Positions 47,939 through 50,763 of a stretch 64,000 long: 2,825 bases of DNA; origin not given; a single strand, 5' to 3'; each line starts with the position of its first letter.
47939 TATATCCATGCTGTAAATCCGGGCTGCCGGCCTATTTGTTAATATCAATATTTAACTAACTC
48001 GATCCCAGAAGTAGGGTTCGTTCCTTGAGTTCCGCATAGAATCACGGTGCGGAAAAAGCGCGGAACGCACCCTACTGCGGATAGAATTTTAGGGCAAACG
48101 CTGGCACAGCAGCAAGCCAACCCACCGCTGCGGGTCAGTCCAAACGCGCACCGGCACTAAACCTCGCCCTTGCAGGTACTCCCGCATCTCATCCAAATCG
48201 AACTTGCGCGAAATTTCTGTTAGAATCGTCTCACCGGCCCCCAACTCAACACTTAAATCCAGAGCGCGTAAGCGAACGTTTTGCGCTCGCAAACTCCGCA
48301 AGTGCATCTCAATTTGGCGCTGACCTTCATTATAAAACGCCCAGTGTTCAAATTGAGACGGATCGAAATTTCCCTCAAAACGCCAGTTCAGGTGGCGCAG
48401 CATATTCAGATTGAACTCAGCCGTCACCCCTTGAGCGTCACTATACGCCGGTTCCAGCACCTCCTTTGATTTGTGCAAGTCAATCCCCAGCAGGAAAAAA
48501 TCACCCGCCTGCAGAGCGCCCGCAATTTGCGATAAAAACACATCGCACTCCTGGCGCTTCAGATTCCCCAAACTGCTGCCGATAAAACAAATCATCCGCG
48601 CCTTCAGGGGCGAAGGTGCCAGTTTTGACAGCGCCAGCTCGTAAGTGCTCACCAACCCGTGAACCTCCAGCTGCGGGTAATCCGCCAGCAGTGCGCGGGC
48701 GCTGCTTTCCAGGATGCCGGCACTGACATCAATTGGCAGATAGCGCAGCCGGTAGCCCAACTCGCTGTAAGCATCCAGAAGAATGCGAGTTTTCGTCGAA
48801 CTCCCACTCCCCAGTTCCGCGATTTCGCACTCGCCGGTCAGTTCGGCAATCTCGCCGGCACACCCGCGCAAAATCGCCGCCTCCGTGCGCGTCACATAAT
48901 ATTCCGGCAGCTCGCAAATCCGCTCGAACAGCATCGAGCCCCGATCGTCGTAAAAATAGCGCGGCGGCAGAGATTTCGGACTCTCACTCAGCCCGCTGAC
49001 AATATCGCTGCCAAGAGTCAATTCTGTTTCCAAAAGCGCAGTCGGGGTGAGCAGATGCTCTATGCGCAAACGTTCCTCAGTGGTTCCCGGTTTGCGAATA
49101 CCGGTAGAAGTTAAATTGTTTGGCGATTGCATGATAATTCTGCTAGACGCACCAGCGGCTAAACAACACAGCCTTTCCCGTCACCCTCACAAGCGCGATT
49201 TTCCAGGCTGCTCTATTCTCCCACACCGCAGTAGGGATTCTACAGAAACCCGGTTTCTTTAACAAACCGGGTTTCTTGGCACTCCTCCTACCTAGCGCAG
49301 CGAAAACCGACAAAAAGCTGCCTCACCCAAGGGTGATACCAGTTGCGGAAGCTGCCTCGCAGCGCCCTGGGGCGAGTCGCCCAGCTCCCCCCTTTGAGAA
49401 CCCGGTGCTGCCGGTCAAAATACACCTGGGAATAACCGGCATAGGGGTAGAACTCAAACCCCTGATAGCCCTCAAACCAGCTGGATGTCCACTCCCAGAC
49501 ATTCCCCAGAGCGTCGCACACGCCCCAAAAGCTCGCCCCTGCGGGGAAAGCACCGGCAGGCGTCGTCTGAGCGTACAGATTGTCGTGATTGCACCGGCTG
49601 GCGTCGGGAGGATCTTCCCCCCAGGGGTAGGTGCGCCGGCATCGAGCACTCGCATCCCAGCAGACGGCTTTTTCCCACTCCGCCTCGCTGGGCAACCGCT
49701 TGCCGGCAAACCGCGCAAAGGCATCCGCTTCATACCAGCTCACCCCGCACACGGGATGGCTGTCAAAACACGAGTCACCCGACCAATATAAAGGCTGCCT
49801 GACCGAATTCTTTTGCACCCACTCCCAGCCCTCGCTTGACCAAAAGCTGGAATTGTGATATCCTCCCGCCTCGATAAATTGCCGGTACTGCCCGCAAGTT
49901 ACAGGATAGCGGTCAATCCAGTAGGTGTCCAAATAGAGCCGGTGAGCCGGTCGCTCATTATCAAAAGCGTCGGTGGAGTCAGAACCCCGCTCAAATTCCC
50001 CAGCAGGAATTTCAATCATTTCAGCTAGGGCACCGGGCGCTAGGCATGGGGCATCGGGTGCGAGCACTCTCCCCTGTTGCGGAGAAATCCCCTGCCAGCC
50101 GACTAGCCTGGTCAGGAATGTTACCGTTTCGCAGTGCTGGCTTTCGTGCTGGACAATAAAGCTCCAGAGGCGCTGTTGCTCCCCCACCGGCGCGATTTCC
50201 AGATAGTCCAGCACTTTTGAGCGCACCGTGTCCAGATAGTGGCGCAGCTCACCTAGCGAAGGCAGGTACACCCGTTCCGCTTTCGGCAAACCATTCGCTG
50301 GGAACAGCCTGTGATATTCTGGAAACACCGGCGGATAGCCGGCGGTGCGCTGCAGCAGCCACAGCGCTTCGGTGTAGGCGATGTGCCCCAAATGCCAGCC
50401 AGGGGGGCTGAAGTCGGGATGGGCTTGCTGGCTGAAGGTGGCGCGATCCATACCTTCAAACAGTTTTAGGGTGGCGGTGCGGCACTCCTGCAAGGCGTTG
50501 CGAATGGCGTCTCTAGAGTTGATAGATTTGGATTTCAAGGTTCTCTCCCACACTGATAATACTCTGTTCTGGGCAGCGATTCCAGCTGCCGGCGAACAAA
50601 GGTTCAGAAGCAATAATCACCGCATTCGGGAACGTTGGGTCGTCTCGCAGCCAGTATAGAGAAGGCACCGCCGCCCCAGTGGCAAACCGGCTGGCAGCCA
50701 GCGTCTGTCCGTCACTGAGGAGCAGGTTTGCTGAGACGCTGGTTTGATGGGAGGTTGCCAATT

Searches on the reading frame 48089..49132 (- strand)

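Call 74: search_protein_families(library=pfam, proteins=[window:48089-49132:-], max_evalue=0.0001)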
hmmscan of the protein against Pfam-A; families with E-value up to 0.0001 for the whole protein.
window:48089-49132:- (347 aa): 1 family
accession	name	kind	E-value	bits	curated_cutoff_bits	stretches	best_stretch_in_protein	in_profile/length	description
PF10017.15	Methyltransf_33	-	1.2e-116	389.5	23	1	41-344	2-303/304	Histidine-specific methyltransferase, SAM-dependent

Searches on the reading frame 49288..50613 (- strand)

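Call 74: search_protein_families(library=pfam, proteins=[window:49288-50613:-], max_evalue=0.0001)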
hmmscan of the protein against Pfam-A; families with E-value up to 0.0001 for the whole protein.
window:49288-50613:- (441 aa): 2 families
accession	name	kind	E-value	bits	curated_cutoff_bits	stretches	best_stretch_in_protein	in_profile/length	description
PF03781.23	FGE-sulfatase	-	6.5e-68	229.6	23.3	1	197-441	3-255/255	Sulfatase-modifying factor enzyme 1-like domain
PF12867.12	DinB_2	-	2.2e-11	44.7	24.8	1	40-162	1-126/128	DinB superfamily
